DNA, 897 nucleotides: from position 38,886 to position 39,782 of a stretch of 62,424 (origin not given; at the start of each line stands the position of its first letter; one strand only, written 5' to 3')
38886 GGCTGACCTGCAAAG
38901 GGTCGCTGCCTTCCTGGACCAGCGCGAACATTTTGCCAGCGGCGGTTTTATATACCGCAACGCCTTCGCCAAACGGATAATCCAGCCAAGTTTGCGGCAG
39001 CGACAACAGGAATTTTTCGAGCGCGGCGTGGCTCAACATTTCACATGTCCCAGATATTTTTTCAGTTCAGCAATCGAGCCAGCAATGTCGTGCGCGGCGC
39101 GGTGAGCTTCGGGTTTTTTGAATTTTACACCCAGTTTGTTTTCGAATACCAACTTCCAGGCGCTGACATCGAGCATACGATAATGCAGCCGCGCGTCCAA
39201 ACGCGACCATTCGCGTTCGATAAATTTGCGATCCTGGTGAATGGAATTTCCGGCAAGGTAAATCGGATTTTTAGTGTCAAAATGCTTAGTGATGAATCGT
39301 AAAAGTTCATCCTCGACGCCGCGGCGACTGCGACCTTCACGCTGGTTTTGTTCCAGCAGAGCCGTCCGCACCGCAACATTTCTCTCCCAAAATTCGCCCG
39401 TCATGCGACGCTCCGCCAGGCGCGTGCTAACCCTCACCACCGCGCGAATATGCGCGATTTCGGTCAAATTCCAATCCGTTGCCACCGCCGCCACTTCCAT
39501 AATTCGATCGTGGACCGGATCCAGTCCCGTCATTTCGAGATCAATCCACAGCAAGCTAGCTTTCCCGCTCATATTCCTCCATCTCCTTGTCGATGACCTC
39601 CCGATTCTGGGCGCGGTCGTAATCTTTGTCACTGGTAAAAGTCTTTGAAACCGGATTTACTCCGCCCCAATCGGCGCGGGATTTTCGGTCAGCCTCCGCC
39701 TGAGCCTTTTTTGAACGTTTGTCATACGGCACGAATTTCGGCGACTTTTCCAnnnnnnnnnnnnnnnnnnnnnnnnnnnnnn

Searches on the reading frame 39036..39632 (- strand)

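Call 92: search_protein_families(library=pfam, proteins=[window:39036-39632:-], max_evalue=0.00001)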
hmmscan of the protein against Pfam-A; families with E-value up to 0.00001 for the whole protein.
window:39036-39632:- (199 aa): 1 family
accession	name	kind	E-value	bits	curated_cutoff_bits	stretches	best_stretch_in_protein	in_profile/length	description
PF00929.31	RNase_T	-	9.5e-17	62.5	24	1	28-189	1-163/164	Exonuclease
